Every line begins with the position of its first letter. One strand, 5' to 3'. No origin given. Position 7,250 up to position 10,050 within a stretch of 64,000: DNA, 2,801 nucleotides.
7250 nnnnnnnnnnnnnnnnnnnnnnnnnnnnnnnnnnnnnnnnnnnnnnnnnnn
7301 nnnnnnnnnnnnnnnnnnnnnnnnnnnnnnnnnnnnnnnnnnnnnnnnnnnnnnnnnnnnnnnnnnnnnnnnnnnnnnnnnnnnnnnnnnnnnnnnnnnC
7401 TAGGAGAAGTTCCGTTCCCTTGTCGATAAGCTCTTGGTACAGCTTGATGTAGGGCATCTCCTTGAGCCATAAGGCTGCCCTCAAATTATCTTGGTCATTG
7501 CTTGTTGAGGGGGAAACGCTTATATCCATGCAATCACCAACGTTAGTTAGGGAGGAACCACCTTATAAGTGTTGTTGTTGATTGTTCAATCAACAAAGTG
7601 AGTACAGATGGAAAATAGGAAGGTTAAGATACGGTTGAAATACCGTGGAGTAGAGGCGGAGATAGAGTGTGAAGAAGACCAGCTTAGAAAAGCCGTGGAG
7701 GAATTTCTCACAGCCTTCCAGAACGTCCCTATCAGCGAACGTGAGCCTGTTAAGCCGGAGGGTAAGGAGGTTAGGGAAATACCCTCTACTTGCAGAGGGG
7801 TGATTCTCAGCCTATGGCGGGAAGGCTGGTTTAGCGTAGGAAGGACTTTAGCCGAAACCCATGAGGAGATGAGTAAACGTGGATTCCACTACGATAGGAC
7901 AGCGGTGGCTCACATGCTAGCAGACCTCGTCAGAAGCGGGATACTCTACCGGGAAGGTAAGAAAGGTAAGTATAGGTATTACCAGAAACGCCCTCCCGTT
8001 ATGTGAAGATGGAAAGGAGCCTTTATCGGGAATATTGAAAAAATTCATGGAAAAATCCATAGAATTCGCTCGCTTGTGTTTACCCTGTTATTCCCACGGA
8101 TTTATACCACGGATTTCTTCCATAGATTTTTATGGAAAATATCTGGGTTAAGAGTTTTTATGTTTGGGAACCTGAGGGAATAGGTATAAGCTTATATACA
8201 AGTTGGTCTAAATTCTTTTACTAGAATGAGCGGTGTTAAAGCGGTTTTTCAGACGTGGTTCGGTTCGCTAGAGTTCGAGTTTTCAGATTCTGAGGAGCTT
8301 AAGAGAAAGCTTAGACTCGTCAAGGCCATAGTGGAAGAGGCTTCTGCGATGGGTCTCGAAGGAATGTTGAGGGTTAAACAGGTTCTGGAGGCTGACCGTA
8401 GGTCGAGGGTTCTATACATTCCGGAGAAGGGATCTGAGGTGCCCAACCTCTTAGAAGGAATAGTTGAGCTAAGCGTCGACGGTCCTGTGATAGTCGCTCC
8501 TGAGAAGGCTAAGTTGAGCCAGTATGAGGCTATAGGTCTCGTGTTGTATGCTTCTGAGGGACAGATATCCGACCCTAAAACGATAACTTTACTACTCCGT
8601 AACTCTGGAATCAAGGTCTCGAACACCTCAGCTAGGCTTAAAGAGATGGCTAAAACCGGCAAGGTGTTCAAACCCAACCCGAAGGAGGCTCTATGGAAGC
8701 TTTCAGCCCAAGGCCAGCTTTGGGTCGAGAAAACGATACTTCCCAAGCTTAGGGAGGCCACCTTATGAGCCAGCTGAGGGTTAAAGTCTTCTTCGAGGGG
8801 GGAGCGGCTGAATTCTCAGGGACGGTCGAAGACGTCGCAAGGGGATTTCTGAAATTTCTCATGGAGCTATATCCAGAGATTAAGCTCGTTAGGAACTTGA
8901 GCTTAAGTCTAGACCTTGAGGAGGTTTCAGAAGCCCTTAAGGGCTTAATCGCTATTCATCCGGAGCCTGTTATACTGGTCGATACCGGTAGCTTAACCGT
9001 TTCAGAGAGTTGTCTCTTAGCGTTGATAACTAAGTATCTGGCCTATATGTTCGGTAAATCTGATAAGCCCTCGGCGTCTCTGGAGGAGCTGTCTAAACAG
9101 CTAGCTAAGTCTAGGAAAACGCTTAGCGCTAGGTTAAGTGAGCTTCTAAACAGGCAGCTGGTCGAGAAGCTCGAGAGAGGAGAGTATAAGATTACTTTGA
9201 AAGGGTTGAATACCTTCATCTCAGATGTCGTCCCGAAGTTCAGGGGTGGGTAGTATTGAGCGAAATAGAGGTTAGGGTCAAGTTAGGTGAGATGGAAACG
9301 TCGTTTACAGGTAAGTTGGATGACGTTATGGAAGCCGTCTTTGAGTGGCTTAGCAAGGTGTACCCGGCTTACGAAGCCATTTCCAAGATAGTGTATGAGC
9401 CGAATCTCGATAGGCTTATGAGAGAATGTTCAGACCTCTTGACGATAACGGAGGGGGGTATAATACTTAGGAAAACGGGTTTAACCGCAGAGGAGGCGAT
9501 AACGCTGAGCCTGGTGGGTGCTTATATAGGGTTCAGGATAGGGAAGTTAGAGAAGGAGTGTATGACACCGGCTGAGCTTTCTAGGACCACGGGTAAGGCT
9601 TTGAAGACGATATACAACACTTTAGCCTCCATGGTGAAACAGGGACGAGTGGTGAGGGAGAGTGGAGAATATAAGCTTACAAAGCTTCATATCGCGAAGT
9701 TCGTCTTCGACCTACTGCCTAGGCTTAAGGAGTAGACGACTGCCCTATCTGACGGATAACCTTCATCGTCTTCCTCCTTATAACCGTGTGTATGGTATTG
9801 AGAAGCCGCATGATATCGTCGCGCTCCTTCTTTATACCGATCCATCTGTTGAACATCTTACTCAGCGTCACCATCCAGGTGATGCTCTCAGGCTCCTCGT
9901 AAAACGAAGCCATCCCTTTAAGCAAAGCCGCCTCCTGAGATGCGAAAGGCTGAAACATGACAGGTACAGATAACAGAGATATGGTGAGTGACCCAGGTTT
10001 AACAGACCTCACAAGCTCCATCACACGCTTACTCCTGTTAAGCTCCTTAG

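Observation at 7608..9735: Tandem array of four paralogous small proteins (N-terminal strand motif + C-terminal winged helix) with translationally coupled starts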

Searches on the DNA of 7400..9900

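Call 70: search_rna_families(source=window, start=7400, end=9900, threshold=evalue, max_evalue=1)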
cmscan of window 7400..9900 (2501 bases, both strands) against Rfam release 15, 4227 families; matches with E-value up to 1: 0.
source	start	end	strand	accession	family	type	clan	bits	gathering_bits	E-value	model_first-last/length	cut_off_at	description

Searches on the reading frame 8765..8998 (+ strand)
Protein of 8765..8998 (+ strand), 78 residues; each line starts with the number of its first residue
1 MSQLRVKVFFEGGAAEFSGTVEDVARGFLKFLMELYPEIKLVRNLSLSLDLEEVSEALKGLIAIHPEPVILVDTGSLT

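Call 79: search_solved_structures(query=A8, max_evalue=10)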
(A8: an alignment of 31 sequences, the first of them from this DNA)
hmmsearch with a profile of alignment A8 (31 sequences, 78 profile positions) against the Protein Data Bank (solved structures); distinct sequences matched with E-value up to 10: 3.
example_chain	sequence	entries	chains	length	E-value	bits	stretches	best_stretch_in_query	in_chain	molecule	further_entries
8xyv_A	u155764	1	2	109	0.051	16.6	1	21-74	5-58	De novo designed protein 0705-5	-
8bl3_A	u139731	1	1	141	0.97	12.5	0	2-17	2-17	scIg12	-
6ncl_c2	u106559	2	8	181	1.3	12.2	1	25-54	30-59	P4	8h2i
